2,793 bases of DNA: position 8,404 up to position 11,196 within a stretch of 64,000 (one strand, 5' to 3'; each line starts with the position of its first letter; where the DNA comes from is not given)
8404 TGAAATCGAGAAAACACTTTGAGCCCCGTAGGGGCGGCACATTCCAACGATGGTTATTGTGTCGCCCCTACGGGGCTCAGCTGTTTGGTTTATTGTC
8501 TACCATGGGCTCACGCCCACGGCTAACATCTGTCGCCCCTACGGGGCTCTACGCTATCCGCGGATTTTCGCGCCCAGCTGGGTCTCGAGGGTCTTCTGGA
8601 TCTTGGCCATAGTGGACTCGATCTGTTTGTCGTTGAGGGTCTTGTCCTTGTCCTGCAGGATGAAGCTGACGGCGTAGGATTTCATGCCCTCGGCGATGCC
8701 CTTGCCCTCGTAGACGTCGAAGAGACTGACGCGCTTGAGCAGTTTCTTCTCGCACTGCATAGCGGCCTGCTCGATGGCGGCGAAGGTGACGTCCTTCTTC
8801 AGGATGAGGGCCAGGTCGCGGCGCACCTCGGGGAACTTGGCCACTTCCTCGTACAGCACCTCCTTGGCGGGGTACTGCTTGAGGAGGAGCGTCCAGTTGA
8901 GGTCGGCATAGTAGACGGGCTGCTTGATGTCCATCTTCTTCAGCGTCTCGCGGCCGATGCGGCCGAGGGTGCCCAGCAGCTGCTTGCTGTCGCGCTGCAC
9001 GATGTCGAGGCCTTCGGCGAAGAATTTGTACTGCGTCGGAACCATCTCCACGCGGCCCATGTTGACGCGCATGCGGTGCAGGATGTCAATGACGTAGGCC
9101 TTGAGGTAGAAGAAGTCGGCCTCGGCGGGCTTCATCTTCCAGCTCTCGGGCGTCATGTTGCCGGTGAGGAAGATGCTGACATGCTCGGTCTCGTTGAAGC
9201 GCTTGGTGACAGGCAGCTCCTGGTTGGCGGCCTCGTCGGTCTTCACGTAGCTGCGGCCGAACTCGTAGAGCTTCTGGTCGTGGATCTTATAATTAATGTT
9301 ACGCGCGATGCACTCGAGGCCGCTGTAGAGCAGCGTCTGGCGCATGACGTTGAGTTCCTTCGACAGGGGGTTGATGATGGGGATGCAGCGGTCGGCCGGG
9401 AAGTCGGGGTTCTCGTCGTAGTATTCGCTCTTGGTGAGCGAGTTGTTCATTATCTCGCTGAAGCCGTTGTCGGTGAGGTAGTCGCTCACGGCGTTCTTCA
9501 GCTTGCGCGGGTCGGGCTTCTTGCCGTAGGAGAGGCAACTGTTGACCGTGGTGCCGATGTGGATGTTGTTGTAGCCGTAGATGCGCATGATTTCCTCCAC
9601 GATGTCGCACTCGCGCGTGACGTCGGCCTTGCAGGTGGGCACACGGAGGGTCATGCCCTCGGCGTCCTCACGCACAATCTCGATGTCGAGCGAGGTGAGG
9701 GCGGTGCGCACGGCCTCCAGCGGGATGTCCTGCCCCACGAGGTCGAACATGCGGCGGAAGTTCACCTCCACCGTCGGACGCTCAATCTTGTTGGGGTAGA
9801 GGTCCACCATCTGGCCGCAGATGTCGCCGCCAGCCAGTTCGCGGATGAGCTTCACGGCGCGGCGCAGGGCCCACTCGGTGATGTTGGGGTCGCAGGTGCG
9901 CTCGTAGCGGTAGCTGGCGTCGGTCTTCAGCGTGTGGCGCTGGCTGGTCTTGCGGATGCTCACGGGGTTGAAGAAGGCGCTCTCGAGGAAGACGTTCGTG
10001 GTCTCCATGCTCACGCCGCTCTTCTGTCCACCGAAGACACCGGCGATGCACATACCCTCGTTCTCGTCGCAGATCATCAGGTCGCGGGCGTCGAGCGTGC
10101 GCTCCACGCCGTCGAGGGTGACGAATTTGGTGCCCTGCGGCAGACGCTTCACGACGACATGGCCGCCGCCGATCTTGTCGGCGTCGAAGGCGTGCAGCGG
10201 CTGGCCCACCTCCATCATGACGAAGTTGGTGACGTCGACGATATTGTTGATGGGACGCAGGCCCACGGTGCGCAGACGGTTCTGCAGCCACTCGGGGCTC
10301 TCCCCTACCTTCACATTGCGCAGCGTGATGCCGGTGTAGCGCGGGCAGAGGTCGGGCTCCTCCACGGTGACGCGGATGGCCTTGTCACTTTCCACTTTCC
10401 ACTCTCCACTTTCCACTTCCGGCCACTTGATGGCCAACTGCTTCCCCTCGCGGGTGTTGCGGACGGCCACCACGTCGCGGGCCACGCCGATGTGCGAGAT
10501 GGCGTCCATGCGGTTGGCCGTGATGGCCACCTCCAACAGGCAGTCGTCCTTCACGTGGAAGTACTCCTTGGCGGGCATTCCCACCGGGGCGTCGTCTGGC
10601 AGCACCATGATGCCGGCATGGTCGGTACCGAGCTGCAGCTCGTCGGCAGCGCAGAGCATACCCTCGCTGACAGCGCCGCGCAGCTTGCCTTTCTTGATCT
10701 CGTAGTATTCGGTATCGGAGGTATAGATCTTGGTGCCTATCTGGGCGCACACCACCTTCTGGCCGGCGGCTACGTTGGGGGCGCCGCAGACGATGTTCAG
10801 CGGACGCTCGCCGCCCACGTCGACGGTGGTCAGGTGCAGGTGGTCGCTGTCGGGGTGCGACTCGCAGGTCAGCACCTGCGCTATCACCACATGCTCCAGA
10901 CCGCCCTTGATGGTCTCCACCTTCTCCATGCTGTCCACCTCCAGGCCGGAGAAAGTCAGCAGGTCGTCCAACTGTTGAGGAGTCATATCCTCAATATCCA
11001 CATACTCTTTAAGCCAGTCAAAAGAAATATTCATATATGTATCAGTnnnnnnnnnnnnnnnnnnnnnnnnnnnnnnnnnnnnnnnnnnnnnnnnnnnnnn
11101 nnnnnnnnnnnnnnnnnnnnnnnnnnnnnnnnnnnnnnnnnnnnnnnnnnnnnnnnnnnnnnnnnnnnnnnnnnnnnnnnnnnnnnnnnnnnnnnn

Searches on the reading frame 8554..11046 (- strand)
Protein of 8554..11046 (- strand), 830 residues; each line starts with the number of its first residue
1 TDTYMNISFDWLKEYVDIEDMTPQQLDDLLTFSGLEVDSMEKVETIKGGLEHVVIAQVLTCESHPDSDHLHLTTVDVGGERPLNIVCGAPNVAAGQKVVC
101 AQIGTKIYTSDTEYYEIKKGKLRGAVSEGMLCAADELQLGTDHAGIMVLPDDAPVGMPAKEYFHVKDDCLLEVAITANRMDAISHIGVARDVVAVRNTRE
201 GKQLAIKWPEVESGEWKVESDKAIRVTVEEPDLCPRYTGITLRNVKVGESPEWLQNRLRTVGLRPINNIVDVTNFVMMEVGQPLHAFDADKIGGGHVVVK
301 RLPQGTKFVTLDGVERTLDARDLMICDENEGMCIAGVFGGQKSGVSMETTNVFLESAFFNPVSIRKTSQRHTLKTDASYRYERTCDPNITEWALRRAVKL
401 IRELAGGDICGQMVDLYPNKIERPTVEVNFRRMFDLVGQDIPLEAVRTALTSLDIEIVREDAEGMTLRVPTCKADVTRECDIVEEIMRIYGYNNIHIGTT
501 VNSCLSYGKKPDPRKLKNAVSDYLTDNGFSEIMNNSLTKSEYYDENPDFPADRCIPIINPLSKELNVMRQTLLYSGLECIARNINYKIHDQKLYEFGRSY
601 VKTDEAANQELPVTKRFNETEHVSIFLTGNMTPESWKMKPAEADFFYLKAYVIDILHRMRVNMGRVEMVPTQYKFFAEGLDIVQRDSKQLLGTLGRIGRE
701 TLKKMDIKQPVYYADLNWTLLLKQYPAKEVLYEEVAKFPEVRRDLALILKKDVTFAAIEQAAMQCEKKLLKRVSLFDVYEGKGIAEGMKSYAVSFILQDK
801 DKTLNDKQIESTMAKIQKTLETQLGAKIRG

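Call 67: search_protein_families(library=pfam, proteins=[window:8554-11046:-], max_evalue=0.00001)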
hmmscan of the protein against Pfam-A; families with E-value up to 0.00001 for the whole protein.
window:8554-11046:- (830 aa): 5 families
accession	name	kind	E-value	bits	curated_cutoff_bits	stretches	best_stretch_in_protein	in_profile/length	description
PF03483.22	B3_4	-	2.4e-70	236.1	29.3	1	234-406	2-174/174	B3/4 domain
PF17759.6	tRNA_synthFbeta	-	1.1e-43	149.7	22.4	1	507-718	12-214/214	Phenylalanyl tRNA synthetase beta chain CLM domain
PF03147.19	FDX-ACB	-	4.4e-29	101.2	31.1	1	737-829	2-94/94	Ferredoxin-fold anticodon binding domain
PF01588.26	tRNA_bind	-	1.3e-20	73.8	27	1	53-157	1-95/96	Putative tRNA binding domain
PF03484.21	B5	-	7.6e-17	61.7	28.6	1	427-492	2-67/67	tRNA synthetase B5 domain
